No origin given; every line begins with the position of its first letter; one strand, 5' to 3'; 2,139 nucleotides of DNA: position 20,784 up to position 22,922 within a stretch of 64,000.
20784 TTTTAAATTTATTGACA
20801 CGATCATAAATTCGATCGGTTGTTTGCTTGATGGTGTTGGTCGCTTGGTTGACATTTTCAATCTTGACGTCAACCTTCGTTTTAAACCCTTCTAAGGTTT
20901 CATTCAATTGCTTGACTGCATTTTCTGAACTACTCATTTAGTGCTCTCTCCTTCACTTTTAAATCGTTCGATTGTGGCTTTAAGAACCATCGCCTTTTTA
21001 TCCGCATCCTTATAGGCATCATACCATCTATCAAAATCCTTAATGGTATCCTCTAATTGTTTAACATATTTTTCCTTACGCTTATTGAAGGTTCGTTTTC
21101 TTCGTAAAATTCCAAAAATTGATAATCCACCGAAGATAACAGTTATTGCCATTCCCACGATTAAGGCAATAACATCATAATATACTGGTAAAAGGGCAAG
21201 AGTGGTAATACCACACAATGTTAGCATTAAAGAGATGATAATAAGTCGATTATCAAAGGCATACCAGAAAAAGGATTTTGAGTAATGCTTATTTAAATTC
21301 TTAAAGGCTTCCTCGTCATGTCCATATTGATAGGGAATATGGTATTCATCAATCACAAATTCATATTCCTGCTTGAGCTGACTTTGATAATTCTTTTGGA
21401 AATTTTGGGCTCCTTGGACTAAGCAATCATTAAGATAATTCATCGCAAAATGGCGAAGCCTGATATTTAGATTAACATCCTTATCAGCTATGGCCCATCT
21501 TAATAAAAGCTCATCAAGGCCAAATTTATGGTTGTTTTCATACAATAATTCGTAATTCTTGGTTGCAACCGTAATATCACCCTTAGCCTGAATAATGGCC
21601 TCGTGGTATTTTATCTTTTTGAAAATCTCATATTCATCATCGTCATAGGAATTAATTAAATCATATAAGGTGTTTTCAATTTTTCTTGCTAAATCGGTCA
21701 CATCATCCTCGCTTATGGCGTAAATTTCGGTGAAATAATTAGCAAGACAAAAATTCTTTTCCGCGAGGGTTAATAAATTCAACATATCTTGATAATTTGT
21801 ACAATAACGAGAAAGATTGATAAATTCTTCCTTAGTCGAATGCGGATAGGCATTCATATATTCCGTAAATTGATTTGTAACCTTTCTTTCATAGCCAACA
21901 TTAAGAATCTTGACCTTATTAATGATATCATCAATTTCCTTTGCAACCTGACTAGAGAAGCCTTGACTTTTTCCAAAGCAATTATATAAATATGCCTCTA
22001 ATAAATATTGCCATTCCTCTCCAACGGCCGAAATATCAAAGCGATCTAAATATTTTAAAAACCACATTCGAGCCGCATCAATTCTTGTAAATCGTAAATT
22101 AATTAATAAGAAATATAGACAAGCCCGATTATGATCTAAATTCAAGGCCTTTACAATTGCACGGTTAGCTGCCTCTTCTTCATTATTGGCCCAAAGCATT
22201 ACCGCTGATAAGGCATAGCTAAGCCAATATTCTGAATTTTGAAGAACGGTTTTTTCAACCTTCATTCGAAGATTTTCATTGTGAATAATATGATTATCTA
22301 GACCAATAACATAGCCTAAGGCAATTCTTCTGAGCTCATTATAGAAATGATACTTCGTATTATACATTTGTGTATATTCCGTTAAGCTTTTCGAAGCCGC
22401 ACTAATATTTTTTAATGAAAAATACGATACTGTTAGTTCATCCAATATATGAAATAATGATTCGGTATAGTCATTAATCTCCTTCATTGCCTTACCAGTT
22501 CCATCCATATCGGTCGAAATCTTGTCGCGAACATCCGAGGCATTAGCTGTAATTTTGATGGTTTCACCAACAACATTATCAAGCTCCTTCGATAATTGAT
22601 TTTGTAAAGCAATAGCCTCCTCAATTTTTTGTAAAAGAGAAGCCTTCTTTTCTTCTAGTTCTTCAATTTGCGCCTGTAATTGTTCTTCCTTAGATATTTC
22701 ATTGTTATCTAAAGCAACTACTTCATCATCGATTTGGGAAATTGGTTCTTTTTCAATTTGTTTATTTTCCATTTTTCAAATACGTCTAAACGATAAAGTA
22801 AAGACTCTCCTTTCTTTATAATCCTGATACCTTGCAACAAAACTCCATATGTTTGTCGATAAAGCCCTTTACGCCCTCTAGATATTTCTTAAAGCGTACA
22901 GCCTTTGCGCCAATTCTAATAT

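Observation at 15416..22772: Triplicated family: coiled-coil N-terminus, conserved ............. / ................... helical core and a C-terminal 2-TM hairpin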

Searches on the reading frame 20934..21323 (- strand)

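Call 54: search_protein_families(library=pfam, proteins=[window:20934-21323:-], max_evalue=10)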
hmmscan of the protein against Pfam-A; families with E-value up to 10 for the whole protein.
window:20934-21323:- (129 aa): 9 families
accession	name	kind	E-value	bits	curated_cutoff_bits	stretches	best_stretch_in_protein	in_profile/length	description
PF06305.16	LapA_dom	-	0.0031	17.8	28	1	51-94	24-63/64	Lipopolysaccharide assembly protein A domain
PF01027.25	Bax1-I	-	0.0058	16.9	34.1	1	27-79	70-121/207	Inhibitor of apoptosis-promoting Bax1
PF24838.2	8xMP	-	0.0089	16.3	30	1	27-102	26-97/136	Octameric membrane protein family (8xMP)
PF14007.11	YtpI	-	0.025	15.4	29.4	1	28-81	36-85/87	YtpI-like protein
PF13903.11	Claudin_2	-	0.026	14.7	29.1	1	13-90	80-157/192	PMP-22/EMP/MP20/Claudin tight junction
PF15466.11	DUF4635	-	0.052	13.5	27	1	78-104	97-123/134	Domain of unknown function (DUF4635)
PF20990.2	DUF2207_C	-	0.093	12.8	33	1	14-100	132-209/247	Predicted membrane protein (DUF2207) C-terminal domain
PF01944.22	SpoIIM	-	0.23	11.8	26.9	1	9-65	34-89/163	Stage II sporulation protein M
PF03597.20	FixS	-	6.8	7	23.1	1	50-70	1-21/44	Cytochrome oxidase maturation protein cbb3-type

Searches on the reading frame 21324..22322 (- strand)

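Call 54: search_protein_families(library=pfam, proteins=[window:21324-22322:-], max_evalue=10)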
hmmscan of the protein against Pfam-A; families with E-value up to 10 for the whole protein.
window:21324-22322:- (333 aa): 1 family
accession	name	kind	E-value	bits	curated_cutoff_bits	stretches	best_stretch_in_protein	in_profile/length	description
PF07763.18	FEZ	-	0.051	13.7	28.1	1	124-214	116-200/240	FEZ-like protein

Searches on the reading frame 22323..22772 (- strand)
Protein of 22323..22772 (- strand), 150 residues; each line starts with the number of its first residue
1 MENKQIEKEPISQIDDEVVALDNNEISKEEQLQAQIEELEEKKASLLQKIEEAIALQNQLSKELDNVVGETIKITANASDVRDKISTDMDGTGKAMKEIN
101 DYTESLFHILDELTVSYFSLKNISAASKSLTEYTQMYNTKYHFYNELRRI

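Call 54: search_protein_families(library=pfam, proteins=[window:22323-22772:-], max_evalue=10)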
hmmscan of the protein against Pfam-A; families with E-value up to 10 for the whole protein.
window:22323-22772:- (150 aa): 26 families (the best 25 are shown)
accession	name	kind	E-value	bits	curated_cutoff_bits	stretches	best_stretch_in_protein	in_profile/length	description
PF16454.10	PI3K_P85_iSH2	-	0.0014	18.7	31.5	1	28-102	89-159/161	Phosphatidylinositol 3-kinase regulatory subunit P85 inter-SH2 domain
PF10167.14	BORCS8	-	0.0072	16.7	25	1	56-129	33-105/112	BLOC-1-related complex sub-unit 8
PF18210.6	Knl1_RWD_C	-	0.0088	16.6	27.8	1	28-59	5-45/151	Knl1 RWD C-terminal domain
PF15233.11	SYCE1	-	0.019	15.4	27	1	28-74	6-52/152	Synaptonemal complex central element protein 1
PF14932.11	HAUS-augmin3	-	0.031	14.2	29.4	1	27-141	80-198/260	HAUS augmin-like complex subunit 3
PF13333.12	rve_2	-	0.036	14.6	22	1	104-140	1-37/56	Integrase core domain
PF20993.2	CENPH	-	0.049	14.2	27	1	22-94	72-145/175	CENPH protein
PF02403.27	Seryl_tRNA_N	-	0.056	14.1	28.2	1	28-103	21-97/108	Seryl-tRNA synthetase N-terminal domain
PF03387.19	Herpes_UL46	-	0.066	12.4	25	1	28-117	21-111/435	Herpesvirus UL46 protein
PF14362.11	DUF4407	-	0.074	12.8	31.3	1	14-131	109-219/297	Domain of unknown function (DUF4407)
PF00103.25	Hormone_1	-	0.075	13.2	22.7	1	27-108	82-160/215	Somatotropin hormone family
PF07851.19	TMEM120A-B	-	0.087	12.5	29.8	1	29-108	4-84/324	TMEM120A/B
PF20070.4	DUF6466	-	0.096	13.6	25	1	28-91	28-91/146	Family of unknown function (DUF6466)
PF06103.16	DUF948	-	0.13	12.9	37.2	2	48-106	26-84/89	Bacterial protein of unknown function (DUF948)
PF11221.13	Med21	-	0.21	12.3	37.3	1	21-69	93-140/144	Subunit 21 of Mediator complex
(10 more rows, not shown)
